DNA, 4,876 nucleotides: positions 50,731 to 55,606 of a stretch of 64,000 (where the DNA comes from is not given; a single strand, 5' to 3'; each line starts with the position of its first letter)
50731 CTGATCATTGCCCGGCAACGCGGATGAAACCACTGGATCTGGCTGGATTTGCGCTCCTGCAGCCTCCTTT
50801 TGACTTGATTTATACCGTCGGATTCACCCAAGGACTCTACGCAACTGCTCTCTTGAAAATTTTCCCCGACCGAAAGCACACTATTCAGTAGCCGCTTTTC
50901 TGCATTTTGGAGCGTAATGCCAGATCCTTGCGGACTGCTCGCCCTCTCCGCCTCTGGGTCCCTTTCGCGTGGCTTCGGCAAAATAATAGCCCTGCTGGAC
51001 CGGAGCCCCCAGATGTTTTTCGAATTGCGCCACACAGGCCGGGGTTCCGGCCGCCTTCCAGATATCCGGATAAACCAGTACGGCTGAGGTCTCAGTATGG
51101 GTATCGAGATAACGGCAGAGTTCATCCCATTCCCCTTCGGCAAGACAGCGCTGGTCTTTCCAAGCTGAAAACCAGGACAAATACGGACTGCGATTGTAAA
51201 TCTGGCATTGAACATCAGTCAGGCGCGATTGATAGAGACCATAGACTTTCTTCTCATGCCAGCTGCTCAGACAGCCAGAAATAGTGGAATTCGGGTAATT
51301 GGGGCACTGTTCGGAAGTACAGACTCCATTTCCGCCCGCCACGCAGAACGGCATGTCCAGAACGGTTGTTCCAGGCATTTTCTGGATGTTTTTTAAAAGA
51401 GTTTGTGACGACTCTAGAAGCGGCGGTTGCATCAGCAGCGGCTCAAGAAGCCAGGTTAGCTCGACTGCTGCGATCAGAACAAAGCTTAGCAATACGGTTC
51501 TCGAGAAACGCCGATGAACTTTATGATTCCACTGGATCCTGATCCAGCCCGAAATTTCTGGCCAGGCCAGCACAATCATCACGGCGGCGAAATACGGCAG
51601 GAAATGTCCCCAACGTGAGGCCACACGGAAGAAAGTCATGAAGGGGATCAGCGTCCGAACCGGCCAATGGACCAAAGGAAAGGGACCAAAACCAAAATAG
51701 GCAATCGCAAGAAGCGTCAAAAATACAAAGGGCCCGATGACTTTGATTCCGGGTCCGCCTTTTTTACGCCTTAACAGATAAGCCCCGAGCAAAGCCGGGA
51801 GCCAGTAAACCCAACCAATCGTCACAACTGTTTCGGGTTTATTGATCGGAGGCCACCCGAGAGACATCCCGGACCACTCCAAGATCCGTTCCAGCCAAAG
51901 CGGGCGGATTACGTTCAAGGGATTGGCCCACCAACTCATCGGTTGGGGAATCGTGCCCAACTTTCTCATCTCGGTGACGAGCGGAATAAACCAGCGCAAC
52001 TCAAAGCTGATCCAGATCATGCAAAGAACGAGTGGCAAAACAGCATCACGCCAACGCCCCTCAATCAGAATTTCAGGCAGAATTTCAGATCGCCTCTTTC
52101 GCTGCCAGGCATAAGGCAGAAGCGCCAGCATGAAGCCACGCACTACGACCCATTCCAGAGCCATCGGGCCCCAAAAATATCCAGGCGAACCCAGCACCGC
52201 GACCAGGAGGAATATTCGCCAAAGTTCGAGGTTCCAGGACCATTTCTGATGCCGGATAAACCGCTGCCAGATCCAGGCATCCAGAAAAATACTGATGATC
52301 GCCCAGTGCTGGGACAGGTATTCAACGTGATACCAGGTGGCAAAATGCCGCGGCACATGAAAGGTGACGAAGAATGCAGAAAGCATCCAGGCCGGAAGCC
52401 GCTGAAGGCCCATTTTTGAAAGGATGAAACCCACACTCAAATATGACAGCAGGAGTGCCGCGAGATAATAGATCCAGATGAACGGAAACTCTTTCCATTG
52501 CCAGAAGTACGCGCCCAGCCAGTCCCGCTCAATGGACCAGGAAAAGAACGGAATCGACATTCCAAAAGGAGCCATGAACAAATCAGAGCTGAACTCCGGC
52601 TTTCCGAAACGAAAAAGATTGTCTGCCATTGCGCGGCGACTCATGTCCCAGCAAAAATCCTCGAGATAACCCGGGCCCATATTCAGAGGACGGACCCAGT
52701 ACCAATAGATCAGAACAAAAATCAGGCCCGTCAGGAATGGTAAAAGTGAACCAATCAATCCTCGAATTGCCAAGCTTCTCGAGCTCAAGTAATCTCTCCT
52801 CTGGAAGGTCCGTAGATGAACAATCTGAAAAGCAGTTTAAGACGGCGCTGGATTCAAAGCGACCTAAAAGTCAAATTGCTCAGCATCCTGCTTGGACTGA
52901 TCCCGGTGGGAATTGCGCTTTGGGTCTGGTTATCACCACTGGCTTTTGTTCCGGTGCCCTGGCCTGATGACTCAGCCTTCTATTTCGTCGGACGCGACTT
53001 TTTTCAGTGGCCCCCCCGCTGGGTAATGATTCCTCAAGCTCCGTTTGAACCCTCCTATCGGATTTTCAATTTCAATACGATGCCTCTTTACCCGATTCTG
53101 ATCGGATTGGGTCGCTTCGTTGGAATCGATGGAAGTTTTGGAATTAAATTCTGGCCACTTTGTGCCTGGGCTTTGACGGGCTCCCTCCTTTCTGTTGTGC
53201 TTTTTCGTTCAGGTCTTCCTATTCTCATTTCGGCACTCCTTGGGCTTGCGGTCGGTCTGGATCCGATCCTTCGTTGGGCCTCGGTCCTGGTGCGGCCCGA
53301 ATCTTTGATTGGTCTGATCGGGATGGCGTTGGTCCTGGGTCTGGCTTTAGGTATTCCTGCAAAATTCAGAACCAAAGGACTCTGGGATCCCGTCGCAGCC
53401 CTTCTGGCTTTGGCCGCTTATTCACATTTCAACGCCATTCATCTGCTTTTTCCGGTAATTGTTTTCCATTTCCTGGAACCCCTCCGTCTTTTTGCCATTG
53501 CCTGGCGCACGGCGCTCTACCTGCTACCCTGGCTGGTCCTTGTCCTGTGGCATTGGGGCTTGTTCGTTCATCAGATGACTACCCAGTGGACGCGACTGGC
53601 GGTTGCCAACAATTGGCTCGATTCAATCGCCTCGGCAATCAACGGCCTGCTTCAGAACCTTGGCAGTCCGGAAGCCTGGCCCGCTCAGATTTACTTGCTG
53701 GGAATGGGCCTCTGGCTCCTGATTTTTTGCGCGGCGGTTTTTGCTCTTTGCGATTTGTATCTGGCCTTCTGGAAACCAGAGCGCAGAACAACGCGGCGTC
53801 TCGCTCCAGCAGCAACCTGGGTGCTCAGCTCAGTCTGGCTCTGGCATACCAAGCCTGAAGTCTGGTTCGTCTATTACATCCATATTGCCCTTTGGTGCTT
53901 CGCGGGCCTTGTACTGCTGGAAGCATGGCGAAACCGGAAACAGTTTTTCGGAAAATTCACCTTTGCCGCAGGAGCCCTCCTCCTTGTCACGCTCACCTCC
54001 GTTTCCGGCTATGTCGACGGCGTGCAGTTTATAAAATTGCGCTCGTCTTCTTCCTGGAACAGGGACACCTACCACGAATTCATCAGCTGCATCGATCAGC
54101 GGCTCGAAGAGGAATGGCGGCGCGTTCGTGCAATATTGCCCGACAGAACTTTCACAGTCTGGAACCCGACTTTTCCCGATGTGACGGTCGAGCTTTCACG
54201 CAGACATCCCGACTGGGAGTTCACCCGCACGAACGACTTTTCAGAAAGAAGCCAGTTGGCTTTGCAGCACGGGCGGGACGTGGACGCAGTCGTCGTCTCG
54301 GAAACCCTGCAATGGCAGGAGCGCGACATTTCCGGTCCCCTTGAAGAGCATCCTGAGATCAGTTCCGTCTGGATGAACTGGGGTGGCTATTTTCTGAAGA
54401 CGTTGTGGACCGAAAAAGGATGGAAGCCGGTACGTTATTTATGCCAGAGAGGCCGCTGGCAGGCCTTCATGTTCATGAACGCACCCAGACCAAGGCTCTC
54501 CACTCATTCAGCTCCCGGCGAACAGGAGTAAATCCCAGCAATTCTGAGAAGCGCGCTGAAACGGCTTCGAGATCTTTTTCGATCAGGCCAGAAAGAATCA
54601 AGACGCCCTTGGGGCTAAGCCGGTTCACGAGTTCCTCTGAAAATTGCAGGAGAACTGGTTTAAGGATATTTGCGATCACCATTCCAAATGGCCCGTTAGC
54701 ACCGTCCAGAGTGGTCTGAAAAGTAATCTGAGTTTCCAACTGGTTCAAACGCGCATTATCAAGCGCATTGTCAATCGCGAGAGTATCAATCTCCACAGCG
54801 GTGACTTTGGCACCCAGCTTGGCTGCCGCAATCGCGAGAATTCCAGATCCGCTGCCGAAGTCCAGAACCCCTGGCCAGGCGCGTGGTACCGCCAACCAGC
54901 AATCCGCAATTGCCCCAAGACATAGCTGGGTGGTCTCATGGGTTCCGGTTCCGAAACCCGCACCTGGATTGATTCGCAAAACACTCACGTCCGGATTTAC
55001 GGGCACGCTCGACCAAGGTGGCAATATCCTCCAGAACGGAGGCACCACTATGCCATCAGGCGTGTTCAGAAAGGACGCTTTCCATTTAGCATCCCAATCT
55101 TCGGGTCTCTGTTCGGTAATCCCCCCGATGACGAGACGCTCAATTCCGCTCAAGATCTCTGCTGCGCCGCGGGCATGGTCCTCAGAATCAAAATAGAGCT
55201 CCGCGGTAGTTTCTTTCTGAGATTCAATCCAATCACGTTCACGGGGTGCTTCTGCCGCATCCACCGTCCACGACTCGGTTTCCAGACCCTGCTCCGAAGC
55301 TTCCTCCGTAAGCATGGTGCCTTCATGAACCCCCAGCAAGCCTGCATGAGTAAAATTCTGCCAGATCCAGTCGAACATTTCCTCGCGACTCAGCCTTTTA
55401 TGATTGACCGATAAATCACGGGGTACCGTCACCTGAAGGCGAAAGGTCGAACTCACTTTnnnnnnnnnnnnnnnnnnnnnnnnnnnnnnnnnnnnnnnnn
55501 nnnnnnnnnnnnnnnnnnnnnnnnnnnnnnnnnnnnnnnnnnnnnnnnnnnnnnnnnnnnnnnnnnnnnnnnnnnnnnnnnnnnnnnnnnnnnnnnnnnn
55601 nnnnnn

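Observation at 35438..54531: Exceptional density of large multi-spanning membrane proteins (8 genes of 456-635 aa in 19 kb) interleaved with GT2 polyprenyl-P-sugar synthases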

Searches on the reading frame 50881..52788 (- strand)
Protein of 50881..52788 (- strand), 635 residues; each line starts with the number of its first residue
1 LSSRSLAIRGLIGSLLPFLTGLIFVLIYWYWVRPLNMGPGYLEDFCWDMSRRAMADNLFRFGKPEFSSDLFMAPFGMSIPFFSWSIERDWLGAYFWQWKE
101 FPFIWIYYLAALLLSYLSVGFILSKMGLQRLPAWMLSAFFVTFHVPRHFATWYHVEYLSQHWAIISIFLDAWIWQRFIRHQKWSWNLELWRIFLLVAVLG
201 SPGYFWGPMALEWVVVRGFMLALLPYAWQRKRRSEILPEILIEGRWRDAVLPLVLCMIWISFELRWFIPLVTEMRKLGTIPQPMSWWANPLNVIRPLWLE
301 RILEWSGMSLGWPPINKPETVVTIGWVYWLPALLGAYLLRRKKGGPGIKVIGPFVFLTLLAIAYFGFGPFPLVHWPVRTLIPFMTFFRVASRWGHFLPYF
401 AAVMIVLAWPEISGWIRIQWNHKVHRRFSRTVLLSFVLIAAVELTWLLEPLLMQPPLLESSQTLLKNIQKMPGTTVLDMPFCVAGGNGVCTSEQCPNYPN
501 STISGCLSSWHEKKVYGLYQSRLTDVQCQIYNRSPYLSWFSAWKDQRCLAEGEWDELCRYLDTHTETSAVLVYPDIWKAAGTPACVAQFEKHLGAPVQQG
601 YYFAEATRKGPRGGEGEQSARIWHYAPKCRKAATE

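Call 4: search_protein_families(library=pfam, proteins=[window:50881-52788:-], max_evalue=0.01)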
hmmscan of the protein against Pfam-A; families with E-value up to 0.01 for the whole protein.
window:50881-52788:- (635 aa): 0 families

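Call 10: search_protein_families(library=pfam, proteins=[window:50881-52788:-], max_evalue=10)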
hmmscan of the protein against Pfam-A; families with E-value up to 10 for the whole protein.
window:50881-52788:- (635 aa): 1 family
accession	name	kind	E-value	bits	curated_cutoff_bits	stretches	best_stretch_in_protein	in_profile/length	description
PF05375.19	Pacifastin_I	-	0.13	12.4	27.9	1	481-501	16-36/40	Pacifastin inhibitor (LCMII)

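Call 11: search_protein_families(library=ncbifam, proteins=[window:50881-52788:-], max_evalue=1)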
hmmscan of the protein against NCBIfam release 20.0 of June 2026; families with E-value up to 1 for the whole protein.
window:50881-52788:- (635 aa): 0 families

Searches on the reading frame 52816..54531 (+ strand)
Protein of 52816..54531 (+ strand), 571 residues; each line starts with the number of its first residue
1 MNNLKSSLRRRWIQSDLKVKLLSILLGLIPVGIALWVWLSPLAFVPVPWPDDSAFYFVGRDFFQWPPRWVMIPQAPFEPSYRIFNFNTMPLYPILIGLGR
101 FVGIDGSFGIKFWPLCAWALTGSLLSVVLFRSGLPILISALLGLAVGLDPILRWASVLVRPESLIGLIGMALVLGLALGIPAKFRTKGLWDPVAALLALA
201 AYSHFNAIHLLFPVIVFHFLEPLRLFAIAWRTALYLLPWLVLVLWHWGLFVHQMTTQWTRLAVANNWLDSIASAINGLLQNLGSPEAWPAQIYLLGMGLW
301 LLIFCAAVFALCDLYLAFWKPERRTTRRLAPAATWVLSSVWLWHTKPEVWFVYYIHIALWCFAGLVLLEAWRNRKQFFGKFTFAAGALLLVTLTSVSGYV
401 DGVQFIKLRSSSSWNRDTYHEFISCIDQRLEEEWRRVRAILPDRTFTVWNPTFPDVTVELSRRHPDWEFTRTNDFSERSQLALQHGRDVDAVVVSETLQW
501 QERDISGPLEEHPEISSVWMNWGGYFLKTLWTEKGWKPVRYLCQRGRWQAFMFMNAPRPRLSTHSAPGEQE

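Call 4: search_protein_families(library=pfam, proteins=[window:52816-54531:+], max_evalue=0.01)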
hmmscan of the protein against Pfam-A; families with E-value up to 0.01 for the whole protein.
window:52816-54531:+ (571 aa): 0 families

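Call 10: search_protein_families(library=pfam, proteins=[window:52816-54531:+], max_evalue=10)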
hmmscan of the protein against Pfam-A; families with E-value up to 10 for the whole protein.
window:52816-54531:+ (571 aa): 0 families

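Call 11: search_protein_families(library=ncbifam, proteins=[window:52816-54531:+], max_evalue=1)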
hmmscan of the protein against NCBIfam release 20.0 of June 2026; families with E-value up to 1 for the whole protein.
window:52816-54531:+ (571 aa): 0 families

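Call 29: find_homologous_proteins(query=window:52816-54531:+, max_evalue=0.001)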
Query window:52816-54531:+ (571 aa): 170 proteins with E <= 0.001 among 8000 candidates; the best 120 are listed.
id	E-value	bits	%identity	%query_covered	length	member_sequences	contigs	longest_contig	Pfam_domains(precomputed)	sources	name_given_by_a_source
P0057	6.4e-275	932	68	100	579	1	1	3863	-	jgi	-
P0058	4.6e-224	764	63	92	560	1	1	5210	-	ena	-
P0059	4.4e-212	724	58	94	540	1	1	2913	-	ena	-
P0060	1.2e-210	719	58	94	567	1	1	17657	-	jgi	jgi:hypothetical protein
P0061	1.1e-208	713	59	94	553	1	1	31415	-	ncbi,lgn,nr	ncbi:MAG: hypothetical protein NDJ90_02390 [Oligoflexia bacterium]|nr:hypothetical protein [Oligofle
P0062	6.6e-207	707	55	94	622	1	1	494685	-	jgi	jgi:hypothetical protein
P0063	3.4e-206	705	60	94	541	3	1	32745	-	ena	-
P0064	4.7e-205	701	59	91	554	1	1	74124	-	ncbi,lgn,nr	ncbi:MAG: hypothetical protein NDJ89_14470 [Oligoflexia bacterium]|nr:hypothetical protein [Oligofle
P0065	5.7e-205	701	57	95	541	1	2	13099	-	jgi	jgi:hypothetical protein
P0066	5.7e-204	697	55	99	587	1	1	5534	-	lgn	-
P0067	2.8e-202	692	60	93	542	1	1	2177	-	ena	-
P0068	3.6e-202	691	58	94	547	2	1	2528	-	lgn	-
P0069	4.5e-202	691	56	94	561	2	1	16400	-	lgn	-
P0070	9.8e-202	690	58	91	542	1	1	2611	-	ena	-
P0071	6.1e-201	687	58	94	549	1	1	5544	-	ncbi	-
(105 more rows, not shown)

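Call 32: search_solved_structures(query=A2, max_evalue=10)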
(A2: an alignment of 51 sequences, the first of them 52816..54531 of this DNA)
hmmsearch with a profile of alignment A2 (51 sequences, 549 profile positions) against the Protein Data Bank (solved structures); distinct sequences matched with E-value up to 10: 1.
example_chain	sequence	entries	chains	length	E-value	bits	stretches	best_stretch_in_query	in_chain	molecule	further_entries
4nv6_A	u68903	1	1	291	8.3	8.3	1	103-208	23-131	VKORC1/thioredoxin domain protein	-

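Call 44: predict_structure(alignment_id=A2)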
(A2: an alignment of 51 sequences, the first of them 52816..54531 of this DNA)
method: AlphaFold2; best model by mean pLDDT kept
length: 571 residues; sequences in the alignment: 51
mean_pLDDT: 90.2   pTM: 0.91
mean pLDDT of the five models: 90.2, 88.9, 88.5, 87.3, 86.8
residues with pLDDT >= 90: 416; 70-90: 115; 50-70: 15; < 50: 25
segments of 3 or more residues with pLDDT < 50: 1-12, 559-571
pLDDT, mean of each block of 10 residues (from residue 1): 42 72 97 96 72 78 84 84 84 90 89 95 98 98 98 89 96 97 96 98 93 95 97 95 95 88 91 94 89 96 97 87 75 98 93 98 98 95 98 98 95 92 98 95 94 90 94 84 94 92 97 95 93 96 97 80 40 34
secondary structure, 60 per line:
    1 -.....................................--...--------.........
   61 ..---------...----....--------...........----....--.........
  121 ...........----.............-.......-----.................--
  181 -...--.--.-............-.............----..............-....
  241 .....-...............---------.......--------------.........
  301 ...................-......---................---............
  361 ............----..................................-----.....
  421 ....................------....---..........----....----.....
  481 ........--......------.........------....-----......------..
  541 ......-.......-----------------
elements in order: H2-38 H52-62 H79-82 H91-101 H106-109 H112-131 H136-148 H150-156 H162-178 H192-203 H205-217 H222-235 H237-245 H247-261 H271-277 H292-319 H321-326 H330-345 H349-372 H377-410 H416-440 E447-450 H454-463 E468-471 H476-488 E491-496 E503-508 H518-521 H527-532 E539-546 E548-554

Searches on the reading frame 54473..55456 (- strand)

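Call 4: search_protein_families(library=pfam, proteins=[window:54473-55456:-], max_evalue=0.01)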
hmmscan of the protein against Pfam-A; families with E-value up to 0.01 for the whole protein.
window:54473-55456:- (327 aa): 8 families
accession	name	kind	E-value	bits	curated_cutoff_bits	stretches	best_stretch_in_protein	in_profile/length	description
PF06325.19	PrmA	-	1.8e-48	166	22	1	78-324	51-293/296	Ribosomal protein L11 methyltransferase (PrmA)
PF05175.20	MTS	-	4.5e-08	33.4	23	1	197-263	35-105/170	Methyltransferase small domain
PF13649.12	Methyltransf_25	-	1.3e-06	29.5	27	1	197-284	1-97/97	Methyltransferase domain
PF08241.18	Methyltransf_11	-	0.00013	22.9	21.2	1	198-286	1-93/95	Methyltransferase domain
PF13489.12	Methyltransf_23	-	0.00027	21.1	27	1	196-243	25-68/164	Methyltransferase domain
PF13847.12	Methyltransf_31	-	0.00051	20.2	27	1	197-247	7-59/145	Methyltransferase domain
PF02475.24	TRM5-TYW2_MTfase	-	0.0015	18.9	28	1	197-245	40-90/164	TRM5/TYW2 methyltransferase domain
PF08242.18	Methyltransf_12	-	0.0045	18.1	30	1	198-250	1-57/98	Methyltransferase domain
